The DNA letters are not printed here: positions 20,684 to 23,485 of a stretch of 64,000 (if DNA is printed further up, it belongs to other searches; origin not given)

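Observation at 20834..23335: Full-length PolB homolog with live-looking proofreading exonuclease but a dead-looking polymerase palm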

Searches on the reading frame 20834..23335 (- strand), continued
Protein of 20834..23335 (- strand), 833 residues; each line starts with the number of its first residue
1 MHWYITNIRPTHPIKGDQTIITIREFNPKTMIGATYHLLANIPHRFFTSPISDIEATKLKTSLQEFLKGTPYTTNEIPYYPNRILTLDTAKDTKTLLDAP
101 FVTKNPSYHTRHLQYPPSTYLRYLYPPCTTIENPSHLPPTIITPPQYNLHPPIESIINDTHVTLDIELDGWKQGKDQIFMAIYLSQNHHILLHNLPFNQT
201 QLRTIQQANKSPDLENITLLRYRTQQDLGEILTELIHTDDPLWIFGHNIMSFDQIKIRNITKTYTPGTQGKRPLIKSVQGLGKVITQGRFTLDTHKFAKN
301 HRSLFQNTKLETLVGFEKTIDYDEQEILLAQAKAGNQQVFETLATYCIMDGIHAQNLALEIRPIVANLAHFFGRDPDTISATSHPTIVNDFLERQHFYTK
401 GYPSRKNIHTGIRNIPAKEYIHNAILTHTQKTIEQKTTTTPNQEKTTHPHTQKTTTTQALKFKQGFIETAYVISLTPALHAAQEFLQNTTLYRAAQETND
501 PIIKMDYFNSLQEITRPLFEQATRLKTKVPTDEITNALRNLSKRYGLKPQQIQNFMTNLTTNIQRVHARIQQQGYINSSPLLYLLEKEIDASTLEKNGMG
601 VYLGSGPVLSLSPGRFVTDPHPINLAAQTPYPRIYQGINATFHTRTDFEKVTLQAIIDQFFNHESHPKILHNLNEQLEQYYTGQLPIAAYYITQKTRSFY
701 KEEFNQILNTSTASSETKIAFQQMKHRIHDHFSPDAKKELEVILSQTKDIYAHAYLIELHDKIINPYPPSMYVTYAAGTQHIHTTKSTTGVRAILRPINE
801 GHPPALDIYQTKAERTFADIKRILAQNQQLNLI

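Call 31: search_solved_structures(query=A2, max_evalue=10, show_alignments=3)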
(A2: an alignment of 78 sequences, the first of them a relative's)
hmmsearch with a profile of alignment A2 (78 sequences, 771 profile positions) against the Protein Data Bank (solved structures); distinct sequences matched with E-value up to 10: 65 (the best 60 are shown).
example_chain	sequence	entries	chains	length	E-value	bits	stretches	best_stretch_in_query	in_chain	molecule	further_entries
2jgu_A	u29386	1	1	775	7.3e-35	123.7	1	148-665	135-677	DNA POLYMERASE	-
3a2f_A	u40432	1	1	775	1.6e-34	122.6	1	148-665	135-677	DNA polymerase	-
1qqc_A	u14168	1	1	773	4.6e-34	121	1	149-669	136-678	DNA POLYMERASE II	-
5h12_A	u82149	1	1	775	8.9e-33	116.8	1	149-664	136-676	Deep Vent DNA Polymerase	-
7tqw_A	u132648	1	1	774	2.1e-32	115.5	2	148-397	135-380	DNA polymerase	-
1tgo_A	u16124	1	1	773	2.3e-32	115.4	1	148-678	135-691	PROTEIN (THERMOSTABLE B DNA POLYMERASE)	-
1wn7_A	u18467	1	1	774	2.4e-32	115.3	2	148-397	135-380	Family B DNA Polymerase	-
1wns_A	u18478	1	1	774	3e-32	115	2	148-397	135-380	DNA POLYMERASE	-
4ahc_A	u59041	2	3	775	3.9e-32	114.6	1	163-665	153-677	DNA POLYMERASE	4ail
6wya_A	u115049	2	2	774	1e-30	110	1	149-676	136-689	DNA polymerase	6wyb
9mye_A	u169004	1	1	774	1.1e-30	109.9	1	168-687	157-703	DNA polymerase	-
2vwj_A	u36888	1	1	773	1.7e-30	109.3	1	148-676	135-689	DNA POLYMERASE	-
2xhb_A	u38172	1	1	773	2.2e-30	108.9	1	148-667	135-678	DNA POLYMERASE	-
2vwk_A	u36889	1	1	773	2.3e-30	108.8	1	148-677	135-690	DNA POLYMERASE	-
1d5a_A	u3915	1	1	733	2.8e-30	108.5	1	149-653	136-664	PROTEIN (DNA POLYMERASE)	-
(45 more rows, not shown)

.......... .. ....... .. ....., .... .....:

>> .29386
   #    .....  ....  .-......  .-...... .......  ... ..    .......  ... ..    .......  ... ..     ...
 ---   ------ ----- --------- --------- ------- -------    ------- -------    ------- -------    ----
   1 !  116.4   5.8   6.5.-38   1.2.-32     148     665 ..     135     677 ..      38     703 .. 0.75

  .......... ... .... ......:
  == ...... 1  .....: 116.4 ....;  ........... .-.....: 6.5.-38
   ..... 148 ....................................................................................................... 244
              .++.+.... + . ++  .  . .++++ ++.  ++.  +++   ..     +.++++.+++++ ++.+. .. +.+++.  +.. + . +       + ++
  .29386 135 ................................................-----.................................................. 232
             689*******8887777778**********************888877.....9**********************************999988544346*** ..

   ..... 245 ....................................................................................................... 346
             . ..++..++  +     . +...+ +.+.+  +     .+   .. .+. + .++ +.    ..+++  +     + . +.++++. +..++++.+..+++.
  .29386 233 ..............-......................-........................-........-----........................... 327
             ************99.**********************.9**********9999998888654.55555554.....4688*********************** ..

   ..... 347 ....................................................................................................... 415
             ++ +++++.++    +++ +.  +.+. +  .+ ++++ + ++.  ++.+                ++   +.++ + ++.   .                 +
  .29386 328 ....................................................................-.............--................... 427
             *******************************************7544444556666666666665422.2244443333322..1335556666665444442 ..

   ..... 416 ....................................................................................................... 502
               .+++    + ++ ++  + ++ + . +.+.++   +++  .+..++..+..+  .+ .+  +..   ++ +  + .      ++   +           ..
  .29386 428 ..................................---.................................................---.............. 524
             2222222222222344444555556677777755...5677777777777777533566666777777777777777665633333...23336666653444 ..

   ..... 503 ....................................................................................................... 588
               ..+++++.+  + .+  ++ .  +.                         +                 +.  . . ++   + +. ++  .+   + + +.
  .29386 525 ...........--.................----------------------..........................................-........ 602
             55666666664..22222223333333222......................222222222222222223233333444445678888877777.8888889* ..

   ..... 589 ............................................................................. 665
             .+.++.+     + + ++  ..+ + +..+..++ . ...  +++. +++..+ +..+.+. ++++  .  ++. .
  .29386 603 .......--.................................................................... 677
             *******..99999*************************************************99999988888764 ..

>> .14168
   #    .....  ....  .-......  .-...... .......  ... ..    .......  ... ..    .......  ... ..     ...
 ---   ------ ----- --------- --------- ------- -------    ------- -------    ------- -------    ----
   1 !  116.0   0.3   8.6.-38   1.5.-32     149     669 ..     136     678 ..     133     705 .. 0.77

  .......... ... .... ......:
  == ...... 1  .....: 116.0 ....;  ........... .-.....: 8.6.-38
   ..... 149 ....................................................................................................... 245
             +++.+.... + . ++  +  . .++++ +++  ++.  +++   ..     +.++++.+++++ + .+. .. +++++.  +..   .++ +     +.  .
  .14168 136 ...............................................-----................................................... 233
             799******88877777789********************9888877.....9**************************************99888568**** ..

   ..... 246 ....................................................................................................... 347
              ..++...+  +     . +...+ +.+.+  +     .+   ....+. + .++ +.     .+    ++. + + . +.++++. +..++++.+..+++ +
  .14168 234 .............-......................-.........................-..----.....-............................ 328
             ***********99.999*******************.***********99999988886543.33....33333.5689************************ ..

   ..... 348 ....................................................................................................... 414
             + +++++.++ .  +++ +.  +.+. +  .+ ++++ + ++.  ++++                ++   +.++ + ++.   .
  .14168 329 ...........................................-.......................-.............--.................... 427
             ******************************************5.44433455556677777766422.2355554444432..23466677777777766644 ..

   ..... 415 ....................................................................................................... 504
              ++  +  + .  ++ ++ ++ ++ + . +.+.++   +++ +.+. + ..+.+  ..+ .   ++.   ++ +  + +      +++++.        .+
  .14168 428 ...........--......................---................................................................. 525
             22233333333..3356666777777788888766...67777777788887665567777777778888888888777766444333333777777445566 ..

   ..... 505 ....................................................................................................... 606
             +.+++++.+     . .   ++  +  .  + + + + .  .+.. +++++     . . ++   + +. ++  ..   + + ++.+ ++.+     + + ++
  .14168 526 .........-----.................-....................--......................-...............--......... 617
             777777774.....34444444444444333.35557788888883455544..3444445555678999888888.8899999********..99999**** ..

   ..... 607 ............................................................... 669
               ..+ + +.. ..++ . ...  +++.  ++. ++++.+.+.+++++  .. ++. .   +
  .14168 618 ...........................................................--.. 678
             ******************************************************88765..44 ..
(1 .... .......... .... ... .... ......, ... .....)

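Call 36: find_related_loci(query=A3, collection=genome_contigs, flank=8000)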
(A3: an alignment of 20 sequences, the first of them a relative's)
Query A3 (833 aa) in genome_contigs; peptide patterns used: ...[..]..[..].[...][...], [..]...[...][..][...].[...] (x = any residue, [..] = any of these).
86 stretches matched a pattern; 14 encode a relative of the query (tblastn E <= 1e-3); 14 distinct loci.
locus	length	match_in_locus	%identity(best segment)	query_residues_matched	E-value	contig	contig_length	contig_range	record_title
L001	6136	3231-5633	54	3-824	0e+0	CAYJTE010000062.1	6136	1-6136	MAG TPA_asm: uncultured Methanosarcinales archaeon isolate ERP125453_co1_342 genome assembly, contig: NODE_16801_length_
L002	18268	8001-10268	33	2-824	2e-132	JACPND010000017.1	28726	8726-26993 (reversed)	MAG: Candidatus Woesearchaeota archaeon isolate NC_groundwater_566_Ag_S-0.1um_44_11 S35_SO-1_scaffold_239431, whole geno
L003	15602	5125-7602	30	3-828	4e-119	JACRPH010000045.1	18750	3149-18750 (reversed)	MAG: Candidatus Woesearchaeota archaeon isolate NC_groundwater_1982_Pr3_S-0.2um_39_12 scaffold_73575, whole genome shotg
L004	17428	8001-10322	29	3-824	4e-117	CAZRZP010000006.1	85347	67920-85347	MAG TPA_asm: uncultured Methanosarcinales archaeon isolate SRP200020_co5_201 genome assembly, contig: NODE_369_length_85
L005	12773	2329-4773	29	3-828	9e-116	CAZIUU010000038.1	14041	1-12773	MAG TPA_asm: uncultured Methanosarcinales archaeon isolate binchicken_co251_991 genome assembly, contig: NODE_6015_lengt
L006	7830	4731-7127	30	3-824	6e-115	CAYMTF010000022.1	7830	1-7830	MAG TPA_asm: uncultured Methanosarcinales archaeon isolate SRP077602_co11_565 genome assembly, contig: NODE_11965_length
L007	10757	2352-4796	28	3-828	4e-112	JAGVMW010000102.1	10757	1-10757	MAG: archaeon isolate DeMMO3_35 c_000000021626, whole genome shotgun sequence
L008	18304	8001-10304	30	2-789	1e-106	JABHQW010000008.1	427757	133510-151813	MAG: Candidatus Woesearchaeota archaeon isolate SI039_bin115 k141_1797022, whole genome shotgun sequence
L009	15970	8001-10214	28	3-780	2e-99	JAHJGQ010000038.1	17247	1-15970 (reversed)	MAG: Nanoarchaeota archaeon isolate Modern_marine_glass_biofilm.mb.79 Modern_marine_glas.mb.79_k141_242169, whole genome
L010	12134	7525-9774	31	3-775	5e-111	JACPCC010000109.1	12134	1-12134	MAG: Candidatus Woesearchaeota archaeon isolate NC_groundwater_273_Ag_S-0.2um_35_6 S5_GD2017_2_S2_scaffold_3850, whole g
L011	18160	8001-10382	27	1-828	2e-95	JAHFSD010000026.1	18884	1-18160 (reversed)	MAG: archaeon isolate nzgw59 NODE_2989_length_18885_cov_3.794394, whole genome shotgun sequence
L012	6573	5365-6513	40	4-403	4e-81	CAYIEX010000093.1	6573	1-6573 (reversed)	MAG TPA_asm: uncultured Methanosarcinales archaeon isolate ERP119705_co19_971 genome assembly, contig: NODE_15385_length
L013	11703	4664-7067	34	1-828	3e-92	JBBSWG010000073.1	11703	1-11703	MAG: Nanoarchaeota archaeon isolate H51-bin332_1 H51_bin332_1_000000000073, whole genome shotgun sequence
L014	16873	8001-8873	24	117-400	3e-16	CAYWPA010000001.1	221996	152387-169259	MAG TPA_asm: uncultured Methanosarcinales archaeon isolate ERP125453_co1_72 genome assembly, contig: NODE_10_length_2219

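Call 41: predict_structure(alignment_id=A2)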
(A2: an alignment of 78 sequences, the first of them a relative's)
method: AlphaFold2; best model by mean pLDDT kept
length: 833 residues; sequences in the alignment: 78
mean_pLDDT: 90.8   pTM: 0.91
mean pLDDT of the five models: 90.8, 89.8, 89.5, 89.4, 89.3
residues with pLDDT >= 90: 670; 70-90: 92; 50-70: 40; < 50: 31
segments of 3 or more residues with pLDDT < 50: 110-113, 436-456
pLDDT, mean of each block of 10 residues (from residue 1): 95 95 97 97 92 96 94 91 93 92 71 71 92 84 64 97 98 95 97 92 74 86 98 98 98 96 97 85 94 97 94 94 96 96 95 97 97 96 93 88 66 80 83 48 43 55 97 98 95 95 96 94 92 95 91 96 95 97 97 95 97 97 70 93 93 97 97 98 98 96 97 98 94 92 98 98 95 97 91 96 97 97 82 51
secondary structure, 60 per line:
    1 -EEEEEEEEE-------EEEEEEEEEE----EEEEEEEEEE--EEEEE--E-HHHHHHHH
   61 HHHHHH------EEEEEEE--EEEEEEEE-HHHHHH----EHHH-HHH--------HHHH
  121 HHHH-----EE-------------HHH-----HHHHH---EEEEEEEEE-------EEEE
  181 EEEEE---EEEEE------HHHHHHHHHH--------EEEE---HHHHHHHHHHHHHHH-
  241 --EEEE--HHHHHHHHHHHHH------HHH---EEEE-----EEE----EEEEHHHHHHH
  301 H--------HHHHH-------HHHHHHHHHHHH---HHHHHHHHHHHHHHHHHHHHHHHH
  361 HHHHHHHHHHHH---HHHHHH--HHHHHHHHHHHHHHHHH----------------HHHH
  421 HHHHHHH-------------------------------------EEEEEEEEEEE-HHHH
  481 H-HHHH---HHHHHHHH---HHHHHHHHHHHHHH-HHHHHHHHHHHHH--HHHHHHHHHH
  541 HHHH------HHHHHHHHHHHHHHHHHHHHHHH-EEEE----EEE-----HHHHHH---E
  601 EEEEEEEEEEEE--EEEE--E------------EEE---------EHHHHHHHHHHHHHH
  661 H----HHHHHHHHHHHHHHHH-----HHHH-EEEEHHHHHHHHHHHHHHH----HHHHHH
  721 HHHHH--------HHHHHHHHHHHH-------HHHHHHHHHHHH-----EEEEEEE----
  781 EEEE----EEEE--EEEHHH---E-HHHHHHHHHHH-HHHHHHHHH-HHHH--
elements in order (helices of 4 or more, strands of 3 or more residues): E2-10 E18-27 E32-41 E44-48 H53-66 E73-79 E82-89 H91-96 H117-124 H153-157 E161-169 E177-185 E189-193 H200-209 E218-221 H225-239 E243-246 H249-261 E274-277 E283-285 E290-293 H294-301 H310-314 H322-333 H337-372 H376-381 H384-400 H417-427 E465-475 H477-481 H483-486 H490-497 H501-514 H516-528 H531-544 H551-573 E575-578 E583-585 H591-596 E600-612 E615-618 E634-636 H647-661 H666-681 H687-690 E692-695 H696-710 H715-725 H734-745 H753-764 E770-776 E781-784 E789-792 E795-797 H806-816 H818-826 H828-831

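Call 44: fold_search(model_id=the predicted structure, library=pdb)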
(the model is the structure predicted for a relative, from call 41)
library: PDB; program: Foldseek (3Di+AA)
matches with E <= 10: 635; with E <= 0.001: 246
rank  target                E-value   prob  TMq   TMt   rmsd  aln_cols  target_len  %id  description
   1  9en0_A                1.8e-19  1.00  0.43  0.46  13.5       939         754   12  KOD-H4 DNA polymerase mutant in a unproductive binary complex with DNA:DNA containing six HNA nucleotides (released 2025-09-24)
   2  4flz_A                2.2e-19  1.00  0.56  0.61   8.5       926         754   11  Pyrococcus abyssi B family DNA polymerase bound to a dsDNA, in edition mode (released 2012-08-29)
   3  5vu9_A                2.3e-19  1.00  0.49  0.53  10.1       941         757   11  TNA polymerase, translocated product (released 2017-12-06)
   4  7b0f_A                2.3e-19  1.00  0.41  0.47  13.0       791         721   13  TgoT_6G12 Binary complex (released 2020-12-30)
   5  4flv_A                2.5e-19  1.00  0.56  0.61   9.1       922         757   11  Pyrococcus abyssi B family DNA polymerase bound to a dsDNA, in edition mode (released 2012-08-29)
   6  4fly_A                2.5e-19  1.00  0.55  0.60   8.9       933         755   11  Pyrococcus abyssi B family DNA polymerase bound to a dsDNA, in edition mode (released 2012-08-29)
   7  4k8z_A                2.7e-19  1.00  0.45  0.49   9.6       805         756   12  KOD Polymerase in binary complex with dsDNA (released 2013-06-26)
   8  5iud_J                2.7e-19  1.00  0.46  0.45  10.3       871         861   12  Human DNA polymerase alpha in binary complex with a DNA:DNA template-primer (released 2016-04-13)
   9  4fm2_A                3.1e-19  1.00  0.54  0.60  11.8       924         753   11  Pyrococcus abyssi B family DNA polymerase (triple mutant) bound to a dsDNA, in edition mode (released 2012-08-29)
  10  7tqw_A                3.4e-19  1.00  0.48  0.52  10.4       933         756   12  Kod RSGA incorporating PMT, n+2 (released 2022-08-31)
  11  4flt_A                4.3e-19  1.00  0.56  0.61   9.1       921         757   11  Pyrococcus abyssi B family DNA polymerase bound to a dsDNA, in edition mode (released 2012-08-29)
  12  4flu_A                4.5e-19  1.00  0.56  0.61   9.1       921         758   11  Pyrococcus abyssi B family DNA polymerase bound to a dsDNA, in edition mode (released 2012-08-29)
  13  7b07                  4.5e-19  1.00  0.40  0.44  13.2       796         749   12  TgoT_6G12 apo (released 2020-12-30)
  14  9oaw_A                5.4e-19  1.00  0.48  0.51   9.6       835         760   11  TNA polymerase, 10-92, binary complex (released 2025-12-10)
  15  9oax_A                6.8e-19  1.00  0.51  0.56   9.1       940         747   11  TNA polymerase, 5-270, ternary complex (released 2025-12-10)
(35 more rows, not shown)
